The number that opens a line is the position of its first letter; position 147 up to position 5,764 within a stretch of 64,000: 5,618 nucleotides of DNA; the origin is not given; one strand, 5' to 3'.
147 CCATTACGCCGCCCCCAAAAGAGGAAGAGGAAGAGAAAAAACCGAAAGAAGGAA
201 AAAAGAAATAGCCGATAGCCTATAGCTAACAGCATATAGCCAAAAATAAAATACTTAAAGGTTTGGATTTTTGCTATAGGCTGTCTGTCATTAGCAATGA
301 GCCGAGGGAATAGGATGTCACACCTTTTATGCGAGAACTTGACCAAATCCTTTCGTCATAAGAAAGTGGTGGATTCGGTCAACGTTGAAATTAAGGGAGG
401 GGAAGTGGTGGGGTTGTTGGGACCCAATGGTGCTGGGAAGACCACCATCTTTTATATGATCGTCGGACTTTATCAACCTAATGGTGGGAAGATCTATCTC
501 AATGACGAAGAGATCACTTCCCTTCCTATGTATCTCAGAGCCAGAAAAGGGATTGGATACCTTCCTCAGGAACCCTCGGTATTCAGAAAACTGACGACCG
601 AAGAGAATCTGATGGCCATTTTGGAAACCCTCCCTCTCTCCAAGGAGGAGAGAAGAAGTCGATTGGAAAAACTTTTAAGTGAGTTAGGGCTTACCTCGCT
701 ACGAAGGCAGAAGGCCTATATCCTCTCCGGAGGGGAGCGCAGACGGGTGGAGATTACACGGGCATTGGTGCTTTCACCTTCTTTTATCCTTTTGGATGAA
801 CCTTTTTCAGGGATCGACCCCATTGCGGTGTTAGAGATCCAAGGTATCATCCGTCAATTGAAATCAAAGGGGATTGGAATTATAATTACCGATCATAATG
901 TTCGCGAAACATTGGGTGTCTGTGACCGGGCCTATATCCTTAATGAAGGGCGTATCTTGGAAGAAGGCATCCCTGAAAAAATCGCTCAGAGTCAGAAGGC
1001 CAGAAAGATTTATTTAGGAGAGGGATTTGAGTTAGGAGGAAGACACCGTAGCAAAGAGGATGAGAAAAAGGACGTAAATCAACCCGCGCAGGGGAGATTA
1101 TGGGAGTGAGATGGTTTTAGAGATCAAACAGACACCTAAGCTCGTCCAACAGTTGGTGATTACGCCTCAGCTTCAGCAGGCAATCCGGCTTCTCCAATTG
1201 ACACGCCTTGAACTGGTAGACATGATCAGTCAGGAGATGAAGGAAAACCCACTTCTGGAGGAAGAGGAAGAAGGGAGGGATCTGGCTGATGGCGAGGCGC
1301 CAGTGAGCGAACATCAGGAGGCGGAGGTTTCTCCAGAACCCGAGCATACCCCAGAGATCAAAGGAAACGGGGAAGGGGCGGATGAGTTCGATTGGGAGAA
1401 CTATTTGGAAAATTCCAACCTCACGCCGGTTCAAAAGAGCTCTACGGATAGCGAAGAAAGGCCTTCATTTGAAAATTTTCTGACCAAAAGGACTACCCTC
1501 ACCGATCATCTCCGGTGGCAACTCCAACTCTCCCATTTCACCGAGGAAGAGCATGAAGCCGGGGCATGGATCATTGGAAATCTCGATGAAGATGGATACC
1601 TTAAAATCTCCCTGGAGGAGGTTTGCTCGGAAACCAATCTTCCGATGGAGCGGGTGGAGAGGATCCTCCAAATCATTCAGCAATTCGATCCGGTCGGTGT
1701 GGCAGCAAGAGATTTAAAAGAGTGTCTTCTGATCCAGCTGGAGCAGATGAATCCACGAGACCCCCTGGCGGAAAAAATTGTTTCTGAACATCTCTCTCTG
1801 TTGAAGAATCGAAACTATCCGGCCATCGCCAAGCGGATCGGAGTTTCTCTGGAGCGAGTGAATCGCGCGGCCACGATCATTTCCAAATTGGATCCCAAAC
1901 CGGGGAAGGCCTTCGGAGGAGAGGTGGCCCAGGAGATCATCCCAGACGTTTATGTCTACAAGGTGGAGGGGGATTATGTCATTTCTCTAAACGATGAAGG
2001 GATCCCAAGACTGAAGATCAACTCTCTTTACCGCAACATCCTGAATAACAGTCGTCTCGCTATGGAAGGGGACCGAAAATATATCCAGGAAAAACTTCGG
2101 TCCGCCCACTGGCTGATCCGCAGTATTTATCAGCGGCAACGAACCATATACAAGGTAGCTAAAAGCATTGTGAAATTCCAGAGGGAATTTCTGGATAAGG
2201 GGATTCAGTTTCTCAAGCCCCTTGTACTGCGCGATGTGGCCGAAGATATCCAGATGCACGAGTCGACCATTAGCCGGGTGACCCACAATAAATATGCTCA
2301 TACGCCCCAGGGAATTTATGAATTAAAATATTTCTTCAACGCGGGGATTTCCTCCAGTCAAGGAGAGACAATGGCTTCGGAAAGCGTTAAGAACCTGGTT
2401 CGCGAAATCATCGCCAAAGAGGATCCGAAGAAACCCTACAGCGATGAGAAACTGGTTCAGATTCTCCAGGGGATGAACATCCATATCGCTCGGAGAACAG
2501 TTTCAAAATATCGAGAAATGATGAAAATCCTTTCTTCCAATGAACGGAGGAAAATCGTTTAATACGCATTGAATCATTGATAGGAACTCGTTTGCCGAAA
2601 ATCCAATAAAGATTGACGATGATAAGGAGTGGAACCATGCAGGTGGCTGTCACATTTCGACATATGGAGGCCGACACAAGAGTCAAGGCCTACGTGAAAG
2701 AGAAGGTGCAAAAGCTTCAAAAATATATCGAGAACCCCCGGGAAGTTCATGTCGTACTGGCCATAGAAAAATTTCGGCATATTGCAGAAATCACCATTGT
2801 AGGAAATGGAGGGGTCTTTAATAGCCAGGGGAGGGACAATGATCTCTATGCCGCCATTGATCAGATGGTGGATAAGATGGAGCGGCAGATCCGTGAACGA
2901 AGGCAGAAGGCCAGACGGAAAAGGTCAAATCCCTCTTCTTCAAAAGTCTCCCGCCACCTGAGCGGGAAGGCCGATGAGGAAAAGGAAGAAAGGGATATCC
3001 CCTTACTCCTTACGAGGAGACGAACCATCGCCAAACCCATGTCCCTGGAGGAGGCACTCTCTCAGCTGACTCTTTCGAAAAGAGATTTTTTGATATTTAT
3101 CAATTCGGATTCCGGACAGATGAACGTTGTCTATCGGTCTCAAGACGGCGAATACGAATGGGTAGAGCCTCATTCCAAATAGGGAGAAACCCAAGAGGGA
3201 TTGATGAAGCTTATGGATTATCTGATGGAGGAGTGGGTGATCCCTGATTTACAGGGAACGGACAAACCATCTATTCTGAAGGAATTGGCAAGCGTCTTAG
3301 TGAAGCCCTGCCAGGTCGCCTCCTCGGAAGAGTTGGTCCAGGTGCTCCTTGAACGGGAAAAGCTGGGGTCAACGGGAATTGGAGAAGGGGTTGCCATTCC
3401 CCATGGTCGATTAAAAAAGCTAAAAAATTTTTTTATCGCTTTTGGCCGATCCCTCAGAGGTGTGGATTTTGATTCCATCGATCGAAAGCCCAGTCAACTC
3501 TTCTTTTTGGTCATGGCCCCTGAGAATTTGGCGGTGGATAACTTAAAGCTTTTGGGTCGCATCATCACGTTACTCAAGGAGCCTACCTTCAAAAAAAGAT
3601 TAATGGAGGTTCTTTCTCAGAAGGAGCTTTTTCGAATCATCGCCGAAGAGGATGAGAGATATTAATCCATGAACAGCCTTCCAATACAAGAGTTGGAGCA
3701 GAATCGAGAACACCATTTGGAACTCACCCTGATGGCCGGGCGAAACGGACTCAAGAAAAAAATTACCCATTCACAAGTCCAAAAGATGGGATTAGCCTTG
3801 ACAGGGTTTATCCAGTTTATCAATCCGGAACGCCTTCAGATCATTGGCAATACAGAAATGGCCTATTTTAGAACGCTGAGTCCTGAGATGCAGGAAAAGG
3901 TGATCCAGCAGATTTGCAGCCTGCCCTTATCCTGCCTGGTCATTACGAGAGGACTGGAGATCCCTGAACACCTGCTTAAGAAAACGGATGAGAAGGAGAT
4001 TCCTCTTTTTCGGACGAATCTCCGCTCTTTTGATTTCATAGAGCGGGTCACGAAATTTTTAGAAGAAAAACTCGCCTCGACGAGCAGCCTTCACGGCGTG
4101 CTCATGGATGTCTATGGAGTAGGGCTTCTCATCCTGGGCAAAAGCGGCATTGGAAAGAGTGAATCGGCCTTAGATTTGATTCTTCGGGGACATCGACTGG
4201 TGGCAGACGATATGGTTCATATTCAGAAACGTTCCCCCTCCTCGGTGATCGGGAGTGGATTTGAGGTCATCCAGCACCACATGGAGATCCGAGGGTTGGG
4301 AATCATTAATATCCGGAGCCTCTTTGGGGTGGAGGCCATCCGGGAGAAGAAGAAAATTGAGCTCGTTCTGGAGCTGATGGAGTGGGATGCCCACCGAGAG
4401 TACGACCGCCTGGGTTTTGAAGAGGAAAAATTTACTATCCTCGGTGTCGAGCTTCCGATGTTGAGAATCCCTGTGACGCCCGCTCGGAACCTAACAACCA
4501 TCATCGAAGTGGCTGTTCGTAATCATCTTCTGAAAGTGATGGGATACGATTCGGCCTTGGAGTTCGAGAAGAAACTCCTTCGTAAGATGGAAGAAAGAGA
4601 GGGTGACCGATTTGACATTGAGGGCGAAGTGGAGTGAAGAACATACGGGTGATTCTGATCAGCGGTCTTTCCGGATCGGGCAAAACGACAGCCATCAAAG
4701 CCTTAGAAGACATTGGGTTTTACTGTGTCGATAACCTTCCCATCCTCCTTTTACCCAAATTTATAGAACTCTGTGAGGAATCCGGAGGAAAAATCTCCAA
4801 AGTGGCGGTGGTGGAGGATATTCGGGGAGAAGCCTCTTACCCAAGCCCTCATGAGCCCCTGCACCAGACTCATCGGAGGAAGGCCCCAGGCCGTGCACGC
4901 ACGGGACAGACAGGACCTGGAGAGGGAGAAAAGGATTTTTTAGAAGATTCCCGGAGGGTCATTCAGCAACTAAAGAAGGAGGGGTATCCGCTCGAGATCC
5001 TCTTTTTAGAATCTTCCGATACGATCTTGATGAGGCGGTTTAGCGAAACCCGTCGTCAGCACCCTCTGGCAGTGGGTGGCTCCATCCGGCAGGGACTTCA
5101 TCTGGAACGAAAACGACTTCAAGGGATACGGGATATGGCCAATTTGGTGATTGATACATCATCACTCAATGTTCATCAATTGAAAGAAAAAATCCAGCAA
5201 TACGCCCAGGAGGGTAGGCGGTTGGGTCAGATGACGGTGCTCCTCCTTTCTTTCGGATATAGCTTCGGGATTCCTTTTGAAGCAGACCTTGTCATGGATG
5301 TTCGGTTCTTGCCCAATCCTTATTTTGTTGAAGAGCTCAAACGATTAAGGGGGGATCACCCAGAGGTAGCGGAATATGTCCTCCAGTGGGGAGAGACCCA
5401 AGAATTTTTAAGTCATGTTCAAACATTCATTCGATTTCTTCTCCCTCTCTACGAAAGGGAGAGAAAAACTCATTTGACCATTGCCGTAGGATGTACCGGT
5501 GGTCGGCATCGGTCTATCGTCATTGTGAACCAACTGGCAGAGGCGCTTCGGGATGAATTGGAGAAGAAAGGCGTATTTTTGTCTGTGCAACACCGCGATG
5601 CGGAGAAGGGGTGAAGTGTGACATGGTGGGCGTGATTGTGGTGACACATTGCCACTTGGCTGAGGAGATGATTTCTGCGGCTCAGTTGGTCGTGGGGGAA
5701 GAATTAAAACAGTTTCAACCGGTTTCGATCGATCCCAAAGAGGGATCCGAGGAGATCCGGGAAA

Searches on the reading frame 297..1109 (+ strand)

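Call 60: search_protein_families(library=pfam, proteins=[window:297-1109:+], max_evalue=0.00001)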
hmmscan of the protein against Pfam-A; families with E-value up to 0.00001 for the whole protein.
window:297-1109:+ (270 aa): 2 families
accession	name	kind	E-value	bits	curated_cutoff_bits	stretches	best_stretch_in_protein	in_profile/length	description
PF00005.33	ABC_tran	-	9.3e-36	123.9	25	1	26-170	2-136/137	ABC transporter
PF13304.12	AAA_21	-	5.3e-07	30.4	27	0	38-68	2-32/304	AAA domain, putative AbiEii toxin, Type IV TA system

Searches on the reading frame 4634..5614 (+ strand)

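Call 60: search_protein_families(library=pfam, proteins=[window:4634-5614:+], max_evalue=0.00001)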
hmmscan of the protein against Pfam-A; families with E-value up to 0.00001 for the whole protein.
window:4634-5614:+ (326 aa): 2 families
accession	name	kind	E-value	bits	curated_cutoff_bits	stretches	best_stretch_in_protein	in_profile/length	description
PF03668.21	RapZ-like_N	-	1.2e-45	155.5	25.4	2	4-70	1-67/158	RapZ-like N-terminal domain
PF22740.1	PapZ_C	-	1.7e-42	144.9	27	1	200-323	1-120/121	RapZ C-terminal domain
